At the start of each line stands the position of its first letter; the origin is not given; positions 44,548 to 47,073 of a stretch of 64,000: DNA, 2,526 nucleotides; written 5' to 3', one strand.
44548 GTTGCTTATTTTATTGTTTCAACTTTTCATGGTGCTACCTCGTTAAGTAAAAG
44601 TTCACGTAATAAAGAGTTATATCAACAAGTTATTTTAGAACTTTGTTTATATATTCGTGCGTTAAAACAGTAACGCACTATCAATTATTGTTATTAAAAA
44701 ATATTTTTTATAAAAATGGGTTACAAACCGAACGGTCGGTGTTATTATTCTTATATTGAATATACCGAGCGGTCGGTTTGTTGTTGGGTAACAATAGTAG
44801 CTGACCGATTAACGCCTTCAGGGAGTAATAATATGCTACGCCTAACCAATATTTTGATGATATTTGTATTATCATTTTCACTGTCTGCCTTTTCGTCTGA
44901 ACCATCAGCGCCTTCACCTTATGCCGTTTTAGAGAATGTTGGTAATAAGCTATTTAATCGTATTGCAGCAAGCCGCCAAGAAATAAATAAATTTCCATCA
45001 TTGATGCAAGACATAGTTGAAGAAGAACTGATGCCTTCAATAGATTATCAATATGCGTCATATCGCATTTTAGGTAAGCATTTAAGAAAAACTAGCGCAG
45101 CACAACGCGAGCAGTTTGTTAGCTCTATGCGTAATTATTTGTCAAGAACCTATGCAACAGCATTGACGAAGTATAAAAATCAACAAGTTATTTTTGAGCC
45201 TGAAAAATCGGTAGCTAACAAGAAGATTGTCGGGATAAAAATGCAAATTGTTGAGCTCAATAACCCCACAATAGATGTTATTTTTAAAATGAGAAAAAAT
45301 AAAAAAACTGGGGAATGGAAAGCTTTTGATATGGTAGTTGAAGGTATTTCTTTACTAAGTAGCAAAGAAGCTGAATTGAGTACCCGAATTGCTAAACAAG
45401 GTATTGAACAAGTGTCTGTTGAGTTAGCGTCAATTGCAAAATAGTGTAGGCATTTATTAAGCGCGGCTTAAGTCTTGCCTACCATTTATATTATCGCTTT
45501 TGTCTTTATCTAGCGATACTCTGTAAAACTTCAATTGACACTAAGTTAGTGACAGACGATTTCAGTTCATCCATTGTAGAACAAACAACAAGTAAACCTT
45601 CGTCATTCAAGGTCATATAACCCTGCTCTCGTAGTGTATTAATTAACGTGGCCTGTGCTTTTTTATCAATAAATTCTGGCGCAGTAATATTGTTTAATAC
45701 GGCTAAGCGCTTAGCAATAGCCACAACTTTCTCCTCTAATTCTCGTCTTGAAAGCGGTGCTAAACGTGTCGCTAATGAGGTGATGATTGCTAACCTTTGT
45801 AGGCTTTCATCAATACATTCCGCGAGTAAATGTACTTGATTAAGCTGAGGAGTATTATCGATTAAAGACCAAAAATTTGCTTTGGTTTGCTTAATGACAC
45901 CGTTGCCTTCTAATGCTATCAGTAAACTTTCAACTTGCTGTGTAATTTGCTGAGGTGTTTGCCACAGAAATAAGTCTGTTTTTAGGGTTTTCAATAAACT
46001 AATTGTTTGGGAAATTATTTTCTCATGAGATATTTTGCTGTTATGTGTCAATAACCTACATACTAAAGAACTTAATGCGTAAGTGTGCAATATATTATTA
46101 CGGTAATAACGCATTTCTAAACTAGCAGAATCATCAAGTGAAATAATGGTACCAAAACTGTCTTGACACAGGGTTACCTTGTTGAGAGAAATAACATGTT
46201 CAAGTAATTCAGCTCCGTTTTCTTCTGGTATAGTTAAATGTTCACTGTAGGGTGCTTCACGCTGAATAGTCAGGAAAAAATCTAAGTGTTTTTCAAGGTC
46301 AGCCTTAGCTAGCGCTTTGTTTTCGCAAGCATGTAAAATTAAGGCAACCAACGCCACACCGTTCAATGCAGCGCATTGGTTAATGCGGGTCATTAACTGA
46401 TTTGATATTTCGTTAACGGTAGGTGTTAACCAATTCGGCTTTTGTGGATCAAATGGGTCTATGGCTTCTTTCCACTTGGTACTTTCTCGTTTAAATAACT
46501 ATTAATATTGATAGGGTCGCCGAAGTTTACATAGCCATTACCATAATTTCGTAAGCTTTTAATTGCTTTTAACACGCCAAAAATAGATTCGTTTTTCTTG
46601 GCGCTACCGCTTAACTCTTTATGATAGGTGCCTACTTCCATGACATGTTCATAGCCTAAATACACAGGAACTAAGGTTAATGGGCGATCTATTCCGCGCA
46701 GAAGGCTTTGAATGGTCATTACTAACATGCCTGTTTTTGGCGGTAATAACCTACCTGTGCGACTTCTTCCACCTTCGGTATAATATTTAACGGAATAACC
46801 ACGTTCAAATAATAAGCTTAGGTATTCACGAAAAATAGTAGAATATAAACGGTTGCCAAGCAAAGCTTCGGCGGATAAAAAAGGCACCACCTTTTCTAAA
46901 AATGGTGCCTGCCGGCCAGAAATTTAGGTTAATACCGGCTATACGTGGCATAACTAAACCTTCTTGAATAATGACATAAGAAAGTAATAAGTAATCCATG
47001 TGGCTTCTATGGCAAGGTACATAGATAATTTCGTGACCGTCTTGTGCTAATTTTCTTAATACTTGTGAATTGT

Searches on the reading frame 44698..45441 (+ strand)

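Call 77: search_protein_families(library=pfam, proteins=[window:44698-45441:+], max_evalue=0.001)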
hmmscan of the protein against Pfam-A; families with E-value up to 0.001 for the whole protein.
window:44698-45441:+ (248 aa): 1 family
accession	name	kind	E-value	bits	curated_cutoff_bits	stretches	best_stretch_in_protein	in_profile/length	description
PF05494.18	MlaC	-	6.5e-44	150.1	26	1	80-244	2-165/166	MlaC protein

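Call 78: search_protein_families(library=padloc, proteins=[window:44698-45441:+], max_evalue=0.01)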
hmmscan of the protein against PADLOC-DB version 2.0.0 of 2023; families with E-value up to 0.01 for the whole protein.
window:44698-45441:+ (248 aa): 0 families

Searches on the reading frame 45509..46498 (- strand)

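Call 77: search_protein_families(library=pfam, proteins=[window:45509-46498:-], max_evalue=0.001)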
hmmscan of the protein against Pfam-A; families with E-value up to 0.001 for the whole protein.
window:45509-46498:- (330 aa): 1 family
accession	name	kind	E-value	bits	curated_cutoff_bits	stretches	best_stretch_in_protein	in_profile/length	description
PF19277.4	GPAT_C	-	1.3e-65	222.4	25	1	5-296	50-342/344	Glycerol-3-phosphate acyltransferase C-terminal region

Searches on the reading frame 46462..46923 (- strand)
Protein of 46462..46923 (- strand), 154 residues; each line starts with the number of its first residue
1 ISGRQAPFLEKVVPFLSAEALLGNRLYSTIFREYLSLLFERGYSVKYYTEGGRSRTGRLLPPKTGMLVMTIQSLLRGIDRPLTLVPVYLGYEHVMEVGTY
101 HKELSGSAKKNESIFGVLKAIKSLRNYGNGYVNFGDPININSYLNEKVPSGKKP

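Call 77: search_protein_families(library=pfam, proteins=[window:46462-46923:-], max_evalue=0.001)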
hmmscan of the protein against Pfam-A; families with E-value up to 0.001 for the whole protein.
window:46462-46923:- (154 aa): 2 families
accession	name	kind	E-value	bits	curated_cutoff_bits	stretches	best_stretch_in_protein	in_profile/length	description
PF19277.4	GPAT_C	-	4.6e-18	66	25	1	100-150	1-53/344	Glycerol-3-phosphate acyltransferase C-terminal region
PF01553.26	Acyltransferase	-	5.6e-07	29.9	23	1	24-89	73-131/132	Acyltransferase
